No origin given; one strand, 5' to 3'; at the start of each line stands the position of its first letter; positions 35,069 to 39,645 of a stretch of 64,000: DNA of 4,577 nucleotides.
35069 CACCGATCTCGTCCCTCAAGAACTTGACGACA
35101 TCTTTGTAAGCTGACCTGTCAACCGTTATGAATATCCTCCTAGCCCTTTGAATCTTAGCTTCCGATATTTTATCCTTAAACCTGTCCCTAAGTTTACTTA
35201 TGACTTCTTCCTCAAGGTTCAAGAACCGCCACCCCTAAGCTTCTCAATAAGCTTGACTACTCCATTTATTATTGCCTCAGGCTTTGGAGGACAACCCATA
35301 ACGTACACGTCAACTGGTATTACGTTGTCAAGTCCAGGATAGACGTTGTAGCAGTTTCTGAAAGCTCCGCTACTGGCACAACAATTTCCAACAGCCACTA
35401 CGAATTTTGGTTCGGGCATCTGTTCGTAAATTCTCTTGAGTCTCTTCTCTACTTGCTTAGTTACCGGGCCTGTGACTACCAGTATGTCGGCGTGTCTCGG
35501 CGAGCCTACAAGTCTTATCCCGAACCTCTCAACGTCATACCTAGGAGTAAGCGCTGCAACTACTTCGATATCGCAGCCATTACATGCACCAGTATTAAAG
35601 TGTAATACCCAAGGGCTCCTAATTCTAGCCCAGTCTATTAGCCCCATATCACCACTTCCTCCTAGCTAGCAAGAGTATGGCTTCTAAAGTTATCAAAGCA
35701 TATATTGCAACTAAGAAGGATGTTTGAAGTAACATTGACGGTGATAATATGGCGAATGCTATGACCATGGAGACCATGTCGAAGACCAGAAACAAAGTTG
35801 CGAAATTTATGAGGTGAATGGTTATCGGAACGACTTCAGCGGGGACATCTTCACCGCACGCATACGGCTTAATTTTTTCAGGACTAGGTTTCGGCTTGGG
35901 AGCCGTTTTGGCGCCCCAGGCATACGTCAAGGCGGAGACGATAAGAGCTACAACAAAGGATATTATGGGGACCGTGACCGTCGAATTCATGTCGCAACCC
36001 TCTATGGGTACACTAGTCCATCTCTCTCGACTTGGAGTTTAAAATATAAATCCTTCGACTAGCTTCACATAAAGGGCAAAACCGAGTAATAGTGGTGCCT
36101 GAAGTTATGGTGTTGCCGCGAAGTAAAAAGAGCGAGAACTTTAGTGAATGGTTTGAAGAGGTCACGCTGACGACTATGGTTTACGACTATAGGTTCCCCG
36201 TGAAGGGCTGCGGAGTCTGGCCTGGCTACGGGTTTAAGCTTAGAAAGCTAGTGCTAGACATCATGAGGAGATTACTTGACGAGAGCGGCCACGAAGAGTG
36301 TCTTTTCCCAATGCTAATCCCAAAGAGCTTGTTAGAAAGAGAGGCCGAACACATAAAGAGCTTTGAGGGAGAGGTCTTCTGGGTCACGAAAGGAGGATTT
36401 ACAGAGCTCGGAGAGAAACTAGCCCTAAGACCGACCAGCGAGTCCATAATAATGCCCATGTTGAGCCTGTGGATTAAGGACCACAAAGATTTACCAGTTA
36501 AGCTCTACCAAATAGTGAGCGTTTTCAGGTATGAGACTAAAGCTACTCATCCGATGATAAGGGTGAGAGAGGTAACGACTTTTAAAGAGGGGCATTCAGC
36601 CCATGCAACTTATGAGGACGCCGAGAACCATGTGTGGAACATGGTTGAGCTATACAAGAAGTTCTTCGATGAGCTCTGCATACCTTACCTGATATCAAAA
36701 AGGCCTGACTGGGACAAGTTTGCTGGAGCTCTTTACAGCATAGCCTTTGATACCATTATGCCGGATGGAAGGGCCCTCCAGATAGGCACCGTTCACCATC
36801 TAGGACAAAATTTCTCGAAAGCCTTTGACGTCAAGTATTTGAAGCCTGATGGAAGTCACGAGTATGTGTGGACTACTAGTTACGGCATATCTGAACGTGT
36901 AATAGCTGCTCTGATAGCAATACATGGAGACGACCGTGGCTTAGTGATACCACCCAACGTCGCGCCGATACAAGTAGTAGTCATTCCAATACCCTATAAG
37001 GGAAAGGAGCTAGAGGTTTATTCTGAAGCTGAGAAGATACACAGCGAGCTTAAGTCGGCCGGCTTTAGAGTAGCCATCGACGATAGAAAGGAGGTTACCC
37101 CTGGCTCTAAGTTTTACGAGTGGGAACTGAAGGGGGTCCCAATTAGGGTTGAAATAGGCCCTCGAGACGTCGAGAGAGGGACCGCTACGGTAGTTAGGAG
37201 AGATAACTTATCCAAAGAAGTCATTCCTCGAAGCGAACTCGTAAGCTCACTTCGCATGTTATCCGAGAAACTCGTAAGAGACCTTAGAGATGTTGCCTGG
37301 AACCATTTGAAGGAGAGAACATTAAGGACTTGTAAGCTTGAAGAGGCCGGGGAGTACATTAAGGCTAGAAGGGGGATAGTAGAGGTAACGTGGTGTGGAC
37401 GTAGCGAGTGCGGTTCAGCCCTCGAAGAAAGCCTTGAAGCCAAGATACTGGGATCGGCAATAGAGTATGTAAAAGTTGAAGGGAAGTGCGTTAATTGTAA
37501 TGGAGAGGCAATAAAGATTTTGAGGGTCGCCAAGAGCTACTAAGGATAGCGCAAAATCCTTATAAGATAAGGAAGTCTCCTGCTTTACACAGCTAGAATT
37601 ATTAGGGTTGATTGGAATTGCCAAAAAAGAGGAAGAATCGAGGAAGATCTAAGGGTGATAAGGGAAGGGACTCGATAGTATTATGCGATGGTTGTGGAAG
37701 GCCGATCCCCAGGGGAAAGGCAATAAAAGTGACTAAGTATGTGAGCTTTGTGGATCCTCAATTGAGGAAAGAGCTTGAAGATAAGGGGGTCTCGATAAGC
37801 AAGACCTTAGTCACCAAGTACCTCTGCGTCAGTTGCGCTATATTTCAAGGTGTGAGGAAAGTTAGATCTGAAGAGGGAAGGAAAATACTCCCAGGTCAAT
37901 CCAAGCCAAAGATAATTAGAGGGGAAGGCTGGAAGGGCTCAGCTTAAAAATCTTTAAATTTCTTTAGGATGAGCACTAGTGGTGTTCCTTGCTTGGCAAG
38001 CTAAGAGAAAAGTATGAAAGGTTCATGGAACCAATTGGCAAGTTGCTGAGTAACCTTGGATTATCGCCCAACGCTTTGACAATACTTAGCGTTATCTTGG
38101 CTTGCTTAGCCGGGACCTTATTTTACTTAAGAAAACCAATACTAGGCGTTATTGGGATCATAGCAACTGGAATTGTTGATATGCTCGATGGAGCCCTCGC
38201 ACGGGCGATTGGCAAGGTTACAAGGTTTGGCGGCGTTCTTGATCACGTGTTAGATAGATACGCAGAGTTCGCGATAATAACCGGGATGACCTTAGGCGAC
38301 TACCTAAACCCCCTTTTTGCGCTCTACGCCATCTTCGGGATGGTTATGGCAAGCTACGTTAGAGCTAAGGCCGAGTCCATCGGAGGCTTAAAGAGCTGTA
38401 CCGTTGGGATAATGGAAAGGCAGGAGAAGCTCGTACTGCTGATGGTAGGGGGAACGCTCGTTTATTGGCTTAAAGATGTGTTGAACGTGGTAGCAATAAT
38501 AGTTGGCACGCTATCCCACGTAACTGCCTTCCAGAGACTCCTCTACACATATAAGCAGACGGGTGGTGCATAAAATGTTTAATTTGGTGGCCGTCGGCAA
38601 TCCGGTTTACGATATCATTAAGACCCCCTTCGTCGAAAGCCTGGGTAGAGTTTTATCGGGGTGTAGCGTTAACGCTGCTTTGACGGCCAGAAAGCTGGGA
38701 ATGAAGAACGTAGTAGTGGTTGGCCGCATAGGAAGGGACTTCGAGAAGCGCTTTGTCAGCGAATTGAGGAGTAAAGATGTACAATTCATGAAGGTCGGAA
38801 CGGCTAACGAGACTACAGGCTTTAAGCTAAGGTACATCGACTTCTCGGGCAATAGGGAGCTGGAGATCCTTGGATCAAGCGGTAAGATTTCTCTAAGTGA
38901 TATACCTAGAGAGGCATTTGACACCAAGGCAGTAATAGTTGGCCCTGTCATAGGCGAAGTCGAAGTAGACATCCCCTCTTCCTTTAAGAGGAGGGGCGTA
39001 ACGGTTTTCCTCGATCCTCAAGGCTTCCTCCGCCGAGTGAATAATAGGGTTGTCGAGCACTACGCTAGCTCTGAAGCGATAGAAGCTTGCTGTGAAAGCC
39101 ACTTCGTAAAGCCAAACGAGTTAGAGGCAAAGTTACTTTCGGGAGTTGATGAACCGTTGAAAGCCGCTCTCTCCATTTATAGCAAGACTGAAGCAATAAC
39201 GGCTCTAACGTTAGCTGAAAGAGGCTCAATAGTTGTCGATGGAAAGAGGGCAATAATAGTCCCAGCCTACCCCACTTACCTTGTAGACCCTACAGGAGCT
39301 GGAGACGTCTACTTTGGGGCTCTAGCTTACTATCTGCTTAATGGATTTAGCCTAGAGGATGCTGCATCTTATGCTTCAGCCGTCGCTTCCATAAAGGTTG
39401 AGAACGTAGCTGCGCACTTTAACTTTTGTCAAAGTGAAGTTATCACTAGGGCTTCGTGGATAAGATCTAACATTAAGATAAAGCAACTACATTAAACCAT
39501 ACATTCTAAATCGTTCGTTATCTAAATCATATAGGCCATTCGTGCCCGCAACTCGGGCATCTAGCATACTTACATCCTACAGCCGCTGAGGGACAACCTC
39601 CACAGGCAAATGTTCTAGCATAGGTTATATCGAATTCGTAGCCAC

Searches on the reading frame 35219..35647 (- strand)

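Call 72: search_protein_families(library=pfam, proteins=[window:35219-35647:-], max_evalue=0.00001)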
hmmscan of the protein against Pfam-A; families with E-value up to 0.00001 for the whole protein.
window:35219-35647:- (142 aa): 1 family
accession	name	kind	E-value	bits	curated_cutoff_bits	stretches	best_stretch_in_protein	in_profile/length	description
PF01058.29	Oxidored_q6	-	1.8e-33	115.4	27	1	22-133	1-128/128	NADH ubiquinone oxidoreductase, 20 Kd subunit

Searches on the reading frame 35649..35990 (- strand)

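Call 72: search_protein_families(library=pfam, proteins=[window:35649-35990:-], max_evalue=0.00001)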
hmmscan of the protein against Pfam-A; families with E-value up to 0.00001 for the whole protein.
window:35649-35990:- (113 aa): 1 family
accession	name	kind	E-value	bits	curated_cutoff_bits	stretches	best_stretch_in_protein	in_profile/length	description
PF00507.24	Oxidored_q4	-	4.2e-06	27.3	23.3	0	33-101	14-79/99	NADH-ubiquinone/plastoquinone oxidoreductase, chain 3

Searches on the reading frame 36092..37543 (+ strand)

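Call 72: search_protein_families(library=pfam, proteins=[window:36092-37543:+], max_evalue=0.00001)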
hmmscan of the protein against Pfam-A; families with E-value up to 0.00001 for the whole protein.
window:36092-37543:+ (483 aa): 3 families
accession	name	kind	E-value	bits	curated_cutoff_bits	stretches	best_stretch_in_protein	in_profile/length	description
PF00587.30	tRNA-synt_2b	-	9.2e-31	107.7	29.3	1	104-277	5-178/179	tRNA synthetase class II core domain (G, H, P, S and T)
PF03129.25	HGTP_anticodon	-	2.6e-23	82.4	21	1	294-388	1-92/94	Anticodon binding domain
PF09180.16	ProRS-C_1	-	5.2e-12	46.2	31.5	1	417-483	2-71/71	Prolyl-tRNA synthetase, C-terminal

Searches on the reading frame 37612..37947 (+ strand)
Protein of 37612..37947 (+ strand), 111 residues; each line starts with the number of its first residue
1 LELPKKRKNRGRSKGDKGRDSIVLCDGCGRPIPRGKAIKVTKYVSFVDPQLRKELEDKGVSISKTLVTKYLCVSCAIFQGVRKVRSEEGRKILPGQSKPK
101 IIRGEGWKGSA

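Call 73: search_protein_families(library=pfam, proteins=[window:37612-37947:+], max_evalue=0.00001)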
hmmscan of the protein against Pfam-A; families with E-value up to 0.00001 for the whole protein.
window:37612-37947:+ (111 aa): 1 family
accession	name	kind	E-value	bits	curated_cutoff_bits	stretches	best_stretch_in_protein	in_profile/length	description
PF01283.25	Ribosomal_S26e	-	1.7e-22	80.4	27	1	3-92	1-94/108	Ribosomal protein S26e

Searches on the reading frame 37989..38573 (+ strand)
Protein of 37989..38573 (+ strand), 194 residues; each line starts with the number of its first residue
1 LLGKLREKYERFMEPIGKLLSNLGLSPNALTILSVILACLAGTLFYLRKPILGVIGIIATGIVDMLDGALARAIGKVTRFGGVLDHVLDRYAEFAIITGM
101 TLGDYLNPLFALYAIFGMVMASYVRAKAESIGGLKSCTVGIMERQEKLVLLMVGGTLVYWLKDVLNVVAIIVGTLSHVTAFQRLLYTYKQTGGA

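Call 73: search_protein_families(library=pfam, proteins=[window:37989-38573:+], max_evalue=0.00001)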
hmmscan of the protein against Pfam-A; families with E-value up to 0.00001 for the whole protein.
window:37989-38573:+ (194 aa): 1 family
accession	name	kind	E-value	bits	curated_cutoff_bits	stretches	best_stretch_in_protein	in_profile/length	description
PF01066.26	CDP-OH_P_transf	-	3.2e-15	57.3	22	1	26-173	3-150/152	CDP-alcohol phosphatidyltransferase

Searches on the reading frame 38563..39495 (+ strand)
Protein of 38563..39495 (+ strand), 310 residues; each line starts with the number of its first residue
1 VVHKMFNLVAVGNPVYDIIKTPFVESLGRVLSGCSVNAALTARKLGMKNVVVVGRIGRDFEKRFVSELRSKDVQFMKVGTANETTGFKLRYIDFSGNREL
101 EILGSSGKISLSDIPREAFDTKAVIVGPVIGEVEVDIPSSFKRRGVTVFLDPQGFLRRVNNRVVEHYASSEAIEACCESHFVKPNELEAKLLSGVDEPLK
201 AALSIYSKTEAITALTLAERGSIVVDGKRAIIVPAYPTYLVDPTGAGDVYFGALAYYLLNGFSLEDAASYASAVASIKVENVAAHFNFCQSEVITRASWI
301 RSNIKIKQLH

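Call 73: search_protein_families(library=pfam, proteins=[window:38563-39495:+], max_evalue=0.00001)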
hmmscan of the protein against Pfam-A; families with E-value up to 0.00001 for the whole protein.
window:38563-39495:+ (310 aa): 1 family
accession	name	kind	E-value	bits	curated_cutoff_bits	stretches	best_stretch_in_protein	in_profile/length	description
PF00294.29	PfkB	-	3.9e-28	99.1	25.8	1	178-283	183-294/302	pfkB family carbohydrate kinase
